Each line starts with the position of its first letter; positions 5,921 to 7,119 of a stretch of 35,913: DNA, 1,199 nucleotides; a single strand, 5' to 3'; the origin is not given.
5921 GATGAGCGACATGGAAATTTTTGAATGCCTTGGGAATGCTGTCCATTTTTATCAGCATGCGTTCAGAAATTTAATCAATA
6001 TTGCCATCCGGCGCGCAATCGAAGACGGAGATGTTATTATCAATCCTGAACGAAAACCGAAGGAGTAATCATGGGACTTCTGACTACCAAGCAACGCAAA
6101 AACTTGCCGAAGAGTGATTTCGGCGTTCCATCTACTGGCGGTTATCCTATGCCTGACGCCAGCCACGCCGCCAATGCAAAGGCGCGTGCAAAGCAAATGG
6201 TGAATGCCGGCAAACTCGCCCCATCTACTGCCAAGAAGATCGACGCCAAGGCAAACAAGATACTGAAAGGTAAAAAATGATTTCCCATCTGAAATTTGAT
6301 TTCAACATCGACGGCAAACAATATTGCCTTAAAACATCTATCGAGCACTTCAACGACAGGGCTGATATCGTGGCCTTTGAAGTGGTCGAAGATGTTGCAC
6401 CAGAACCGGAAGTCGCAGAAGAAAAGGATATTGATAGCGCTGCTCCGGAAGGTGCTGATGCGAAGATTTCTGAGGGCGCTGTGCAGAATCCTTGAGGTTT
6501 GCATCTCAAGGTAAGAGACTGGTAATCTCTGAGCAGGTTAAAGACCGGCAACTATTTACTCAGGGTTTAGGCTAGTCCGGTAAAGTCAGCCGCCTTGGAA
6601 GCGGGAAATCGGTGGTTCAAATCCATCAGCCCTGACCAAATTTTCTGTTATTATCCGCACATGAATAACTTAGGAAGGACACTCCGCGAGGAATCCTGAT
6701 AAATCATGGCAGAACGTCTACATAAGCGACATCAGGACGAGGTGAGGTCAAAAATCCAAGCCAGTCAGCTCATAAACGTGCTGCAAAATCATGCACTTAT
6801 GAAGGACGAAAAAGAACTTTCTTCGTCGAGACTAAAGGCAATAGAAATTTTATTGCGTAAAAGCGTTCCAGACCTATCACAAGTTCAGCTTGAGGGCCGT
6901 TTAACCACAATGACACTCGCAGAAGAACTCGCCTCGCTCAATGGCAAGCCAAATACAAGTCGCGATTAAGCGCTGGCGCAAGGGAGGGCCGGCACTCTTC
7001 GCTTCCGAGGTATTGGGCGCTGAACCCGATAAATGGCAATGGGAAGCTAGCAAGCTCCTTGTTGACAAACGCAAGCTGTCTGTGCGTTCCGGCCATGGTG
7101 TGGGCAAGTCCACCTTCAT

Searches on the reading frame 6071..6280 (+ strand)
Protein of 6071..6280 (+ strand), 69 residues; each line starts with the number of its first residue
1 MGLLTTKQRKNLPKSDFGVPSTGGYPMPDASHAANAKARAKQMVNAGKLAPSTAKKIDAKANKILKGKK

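Call 19: search_protein_families(library=phrogs, proteins=[window:6071-6280:+])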
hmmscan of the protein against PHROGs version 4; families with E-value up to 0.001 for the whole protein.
window:6071-6280:+ (69 aa): 1 family
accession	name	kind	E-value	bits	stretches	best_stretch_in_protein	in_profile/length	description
phrog_16160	-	unknown function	5.4e-26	92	1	1-69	1-69/69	-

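Call 74: search_protein_families(library=pfam, proteins=[window:6071-6277:+], max_evalue=0.05)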
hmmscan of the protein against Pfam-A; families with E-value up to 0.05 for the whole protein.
window:6071-6277:+ (69 aa): 0 families

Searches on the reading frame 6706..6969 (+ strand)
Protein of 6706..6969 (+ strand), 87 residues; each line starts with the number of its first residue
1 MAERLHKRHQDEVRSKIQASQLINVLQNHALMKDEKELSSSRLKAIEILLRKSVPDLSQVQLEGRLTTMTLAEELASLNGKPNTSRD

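Call 19: search_protein_families(library=phrogs, proteins=[window:6706-6969:+])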
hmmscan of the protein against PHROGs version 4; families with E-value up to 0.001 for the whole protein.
window:6706-6969:+ (87 aa): 0 families

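Call 74: search_protein_families(library=pfam, proteins=[window:6706-6966:+], max_evalue=0.05)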
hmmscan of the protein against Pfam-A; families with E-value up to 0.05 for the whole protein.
window:6706-6966:+ (87 aa): 1 family
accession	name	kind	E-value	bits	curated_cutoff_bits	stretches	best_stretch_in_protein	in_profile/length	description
PF11272.13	DUF3072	-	0.031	14.5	27.5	0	5-29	30-53/56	Protein of unknown function (DUF3072)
